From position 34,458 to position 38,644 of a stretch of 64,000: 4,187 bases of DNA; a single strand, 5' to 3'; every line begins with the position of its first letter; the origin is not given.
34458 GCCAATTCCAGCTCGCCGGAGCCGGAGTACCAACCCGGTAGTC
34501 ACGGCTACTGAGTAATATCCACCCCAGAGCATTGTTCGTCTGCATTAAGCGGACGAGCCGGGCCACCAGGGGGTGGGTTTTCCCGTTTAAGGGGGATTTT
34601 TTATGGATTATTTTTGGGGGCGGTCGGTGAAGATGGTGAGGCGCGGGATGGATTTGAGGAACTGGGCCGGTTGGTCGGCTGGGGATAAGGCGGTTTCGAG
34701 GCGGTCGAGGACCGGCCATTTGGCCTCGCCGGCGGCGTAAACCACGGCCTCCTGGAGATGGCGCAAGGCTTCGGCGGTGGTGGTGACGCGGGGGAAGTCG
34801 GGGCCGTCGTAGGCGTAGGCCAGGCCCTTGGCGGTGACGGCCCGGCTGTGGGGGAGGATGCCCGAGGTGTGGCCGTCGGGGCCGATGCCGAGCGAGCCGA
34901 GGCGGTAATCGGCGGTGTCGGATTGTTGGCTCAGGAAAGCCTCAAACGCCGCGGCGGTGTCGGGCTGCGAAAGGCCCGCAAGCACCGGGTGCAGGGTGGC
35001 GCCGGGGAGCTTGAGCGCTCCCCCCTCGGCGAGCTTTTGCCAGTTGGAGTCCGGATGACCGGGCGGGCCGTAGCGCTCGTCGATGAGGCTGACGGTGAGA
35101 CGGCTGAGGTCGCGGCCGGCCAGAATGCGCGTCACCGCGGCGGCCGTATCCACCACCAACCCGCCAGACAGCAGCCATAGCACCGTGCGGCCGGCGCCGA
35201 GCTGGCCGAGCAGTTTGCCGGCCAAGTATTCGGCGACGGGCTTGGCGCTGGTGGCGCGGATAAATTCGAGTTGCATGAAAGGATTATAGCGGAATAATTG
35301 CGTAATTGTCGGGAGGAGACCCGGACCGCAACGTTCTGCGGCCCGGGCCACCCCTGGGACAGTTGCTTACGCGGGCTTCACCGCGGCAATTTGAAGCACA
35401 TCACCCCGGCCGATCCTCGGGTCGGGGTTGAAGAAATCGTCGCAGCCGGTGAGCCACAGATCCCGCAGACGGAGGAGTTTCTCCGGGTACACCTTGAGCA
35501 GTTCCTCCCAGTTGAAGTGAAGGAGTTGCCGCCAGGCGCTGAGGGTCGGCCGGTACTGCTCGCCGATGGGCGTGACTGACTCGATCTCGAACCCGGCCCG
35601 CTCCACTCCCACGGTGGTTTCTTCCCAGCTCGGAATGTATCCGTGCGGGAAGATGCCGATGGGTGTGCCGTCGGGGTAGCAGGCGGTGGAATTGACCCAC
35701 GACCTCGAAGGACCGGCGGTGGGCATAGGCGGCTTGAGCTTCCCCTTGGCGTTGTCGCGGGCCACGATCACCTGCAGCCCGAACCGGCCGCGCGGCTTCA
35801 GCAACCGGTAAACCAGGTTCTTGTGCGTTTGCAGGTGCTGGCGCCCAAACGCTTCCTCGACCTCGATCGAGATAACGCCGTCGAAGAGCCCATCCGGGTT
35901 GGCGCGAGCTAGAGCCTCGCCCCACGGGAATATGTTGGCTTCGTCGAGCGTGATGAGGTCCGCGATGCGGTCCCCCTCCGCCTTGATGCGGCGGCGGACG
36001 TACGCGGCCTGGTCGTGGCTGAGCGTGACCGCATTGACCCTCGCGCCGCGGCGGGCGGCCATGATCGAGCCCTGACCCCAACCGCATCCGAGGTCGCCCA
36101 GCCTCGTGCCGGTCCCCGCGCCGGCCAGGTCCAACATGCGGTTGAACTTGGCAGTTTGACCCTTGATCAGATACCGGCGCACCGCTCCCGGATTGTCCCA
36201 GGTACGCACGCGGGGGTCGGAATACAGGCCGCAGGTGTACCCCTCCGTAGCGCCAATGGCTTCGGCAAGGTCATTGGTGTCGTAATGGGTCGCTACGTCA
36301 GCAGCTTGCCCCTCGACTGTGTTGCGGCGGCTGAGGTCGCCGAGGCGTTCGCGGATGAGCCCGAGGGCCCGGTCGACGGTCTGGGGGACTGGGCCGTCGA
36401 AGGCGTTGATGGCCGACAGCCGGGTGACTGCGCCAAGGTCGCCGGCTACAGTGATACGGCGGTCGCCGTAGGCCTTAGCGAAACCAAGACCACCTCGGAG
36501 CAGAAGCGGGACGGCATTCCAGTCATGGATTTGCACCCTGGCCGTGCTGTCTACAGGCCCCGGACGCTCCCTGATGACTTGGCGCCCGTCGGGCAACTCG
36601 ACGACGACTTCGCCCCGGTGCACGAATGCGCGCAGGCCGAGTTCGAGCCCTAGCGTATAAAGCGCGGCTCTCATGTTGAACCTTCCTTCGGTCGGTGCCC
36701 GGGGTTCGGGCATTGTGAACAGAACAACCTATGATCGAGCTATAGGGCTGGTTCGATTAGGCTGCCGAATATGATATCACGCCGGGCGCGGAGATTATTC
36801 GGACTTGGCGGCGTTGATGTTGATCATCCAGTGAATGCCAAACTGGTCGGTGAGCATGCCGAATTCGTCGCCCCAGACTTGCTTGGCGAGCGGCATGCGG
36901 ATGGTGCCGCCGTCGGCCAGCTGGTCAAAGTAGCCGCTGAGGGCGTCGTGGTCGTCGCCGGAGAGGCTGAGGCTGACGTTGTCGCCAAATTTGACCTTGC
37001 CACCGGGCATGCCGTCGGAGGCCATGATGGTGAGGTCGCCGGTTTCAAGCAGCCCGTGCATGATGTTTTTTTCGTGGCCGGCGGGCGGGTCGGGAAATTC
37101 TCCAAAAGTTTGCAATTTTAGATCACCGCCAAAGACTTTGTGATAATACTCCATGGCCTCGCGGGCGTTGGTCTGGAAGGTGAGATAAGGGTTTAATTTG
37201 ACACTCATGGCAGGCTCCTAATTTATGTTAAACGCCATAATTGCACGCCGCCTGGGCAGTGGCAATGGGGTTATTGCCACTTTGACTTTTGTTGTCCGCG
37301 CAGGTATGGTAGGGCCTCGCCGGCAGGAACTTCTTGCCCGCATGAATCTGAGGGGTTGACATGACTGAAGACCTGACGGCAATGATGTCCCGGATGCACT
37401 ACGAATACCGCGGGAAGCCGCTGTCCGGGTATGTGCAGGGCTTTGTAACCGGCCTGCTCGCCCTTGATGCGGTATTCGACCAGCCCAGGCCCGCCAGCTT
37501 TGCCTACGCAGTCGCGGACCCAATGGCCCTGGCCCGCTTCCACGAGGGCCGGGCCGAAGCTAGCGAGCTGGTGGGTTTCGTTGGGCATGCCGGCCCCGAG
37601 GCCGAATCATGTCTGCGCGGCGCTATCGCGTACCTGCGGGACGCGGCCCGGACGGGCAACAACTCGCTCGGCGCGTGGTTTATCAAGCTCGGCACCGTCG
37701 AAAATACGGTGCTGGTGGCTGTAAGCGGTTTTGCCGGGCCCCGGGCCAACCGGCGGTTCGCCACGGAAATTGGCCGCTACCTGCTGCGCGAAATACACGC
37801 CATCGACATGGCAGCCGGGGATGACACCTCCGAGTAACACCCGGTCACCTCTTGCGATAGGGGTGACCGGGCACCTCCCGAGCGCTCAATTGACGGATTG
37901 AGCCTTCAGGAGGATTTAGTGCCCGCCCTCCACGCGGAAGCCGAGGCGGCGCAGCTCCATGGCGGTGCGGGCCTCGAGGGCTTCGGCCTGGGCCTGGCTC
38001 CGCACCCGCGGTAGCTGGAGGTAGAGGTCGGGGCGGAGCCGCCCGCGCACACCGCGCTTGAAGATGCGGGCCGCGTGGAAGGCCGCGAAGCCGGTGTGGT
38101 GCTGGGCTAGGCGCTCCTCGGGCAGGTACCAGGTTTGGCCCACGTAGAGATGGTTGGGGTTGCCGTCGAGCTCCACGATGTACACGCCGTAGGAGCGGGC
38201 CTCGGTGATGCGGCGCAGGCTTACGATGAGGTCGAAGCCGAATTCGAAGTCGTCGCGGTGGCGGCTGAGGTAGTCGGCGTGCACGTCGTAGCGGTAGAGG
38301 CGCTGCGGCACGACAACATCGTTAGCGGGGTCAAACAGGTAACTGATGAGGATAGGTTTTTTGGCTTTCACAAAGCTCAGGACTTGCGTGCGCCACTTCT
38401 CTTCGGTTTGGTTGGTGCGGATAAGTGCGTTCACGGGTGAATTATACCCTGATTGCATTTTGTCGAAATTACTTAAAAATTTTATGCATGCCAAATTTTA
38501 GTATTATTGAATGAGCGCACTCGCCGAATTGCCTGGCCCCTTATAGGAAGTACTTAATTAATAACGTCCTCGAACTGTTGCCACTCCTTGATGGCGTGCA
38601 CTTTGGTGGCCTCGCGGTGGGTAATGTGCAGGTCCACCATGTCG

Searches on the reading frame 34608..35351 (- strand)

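Call 36: search_protein_families(library=pfam, proteins=[window:34608-35351:-], max_evalue=0.001)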
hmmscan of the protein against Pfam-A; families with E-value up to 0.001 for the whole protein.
window:34608-35351:- (247 aa): 1 family
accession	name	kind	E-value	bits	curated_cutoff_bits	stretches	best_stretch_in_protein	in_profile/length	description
PF01182.26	Glucosamine_iso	-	5.9e-23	82.3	27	1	36-233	7-217/225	Glucosamine-6-phosphate isomerases/6-phosphogluconolactonase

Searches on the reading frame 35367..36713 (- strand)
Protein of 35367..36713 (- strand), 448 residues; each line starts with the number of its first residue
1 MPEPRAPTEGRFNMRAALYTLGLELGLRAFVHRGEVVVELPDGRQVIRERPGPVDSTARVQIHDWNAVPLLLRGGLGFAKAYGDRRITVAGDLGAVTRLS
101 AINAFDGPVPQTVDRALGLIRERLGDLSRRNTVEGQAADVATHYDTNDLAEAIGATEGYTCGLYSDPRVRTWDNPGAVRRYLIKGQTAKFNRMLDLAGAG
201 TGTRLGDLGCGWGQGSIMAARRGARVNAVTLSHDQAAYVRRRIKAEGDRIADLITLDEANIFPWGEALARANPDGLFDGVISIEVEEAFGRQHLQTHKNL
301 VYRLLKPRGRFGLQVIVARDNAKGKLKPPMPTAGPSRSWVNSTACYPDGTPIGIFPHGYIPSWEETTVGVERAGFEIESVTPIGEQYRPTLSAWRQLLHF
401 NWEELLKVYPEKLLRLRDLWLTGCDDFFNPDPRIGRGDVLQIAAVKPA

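Call 36: search_protein_families(library=pfam, proteins=[window:35367-36713:-], max_evalue=0.001)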
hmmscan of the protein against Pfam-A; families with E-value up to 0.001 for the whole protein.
window:35367-36713:- (448 aa): 4 families
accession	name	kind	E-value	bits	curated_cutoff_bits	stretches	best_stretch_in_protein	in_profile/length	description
PF02353.26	CMAS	-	4.2e-37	128.4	27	1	136-429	6-264/273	Mycolic acid cyclopropane synthetase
PF13649.12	Methyltransf_25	-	1e-07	32.9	27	1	207-309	3-97/97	Methyltransferase domain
PF08241.18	Methyltransf_11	-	3.2e-07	31.3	21.2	1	207-311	2-93/95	Methyltransferase domain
PF08242.18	Methyltransf_12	-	1.1e-05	26.5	30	1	207-311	2-98/98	Methyltransferase domain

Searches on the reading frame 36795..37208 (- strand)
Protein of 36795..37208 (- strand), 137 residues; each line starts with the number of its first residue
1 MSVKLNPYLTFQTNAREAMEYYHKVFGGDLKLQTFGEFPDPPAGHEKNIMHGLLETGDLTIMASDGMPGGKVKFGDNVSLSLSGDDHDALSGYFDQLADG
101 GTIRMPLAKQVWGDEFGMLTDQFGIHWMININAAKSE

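Call 36: search_protein_families(library=pfam, proteins=[window:36795-37208:-], max_evalue=0.001)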
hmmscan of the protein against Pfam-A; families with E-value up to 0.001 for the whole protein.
window:36795-37208:- (137 aa): 2 families
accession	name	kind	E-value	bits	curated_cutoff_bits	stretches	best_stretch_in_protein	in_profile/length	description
PF06983.19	3-dmu-9_3-mt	-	2.8e-13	50.8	24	1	4-129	2-115/116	3-demethylubiquinone-9 3-methyltransferase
PF00903.31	Glyoxalase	-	1e-09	39.3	20.6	1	6-129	3-121/121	Glyoxalase/Bleomycin resistance protein/Dioxygenase superfamily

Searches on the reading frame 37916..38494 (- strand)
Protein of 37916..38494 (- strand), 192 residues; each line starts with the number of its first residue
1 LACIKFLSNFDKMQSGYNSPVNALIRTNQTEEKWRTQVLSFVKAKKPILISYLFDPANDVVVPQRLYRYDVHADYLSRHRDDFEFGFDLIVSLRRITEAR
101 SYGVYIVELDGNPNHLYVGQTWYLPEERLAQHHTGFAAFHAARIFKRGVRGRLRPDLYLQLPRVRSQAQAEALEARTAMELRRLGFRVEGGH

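Call 37: search_protein_families(library=pfam, proteins=[window:37916-38494:-], max_evalue=0.001)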
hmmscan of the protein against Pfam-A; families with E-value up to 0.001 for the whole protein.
window:37916-38494:- (192 aa): 1 family
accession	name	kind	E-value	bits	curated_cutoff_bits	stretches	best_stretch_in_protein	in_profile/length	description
PF01541.30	GIY-YIG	-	0.00091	19.9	22.6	0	102-144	2-42/78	GIY-YIG catalytic domain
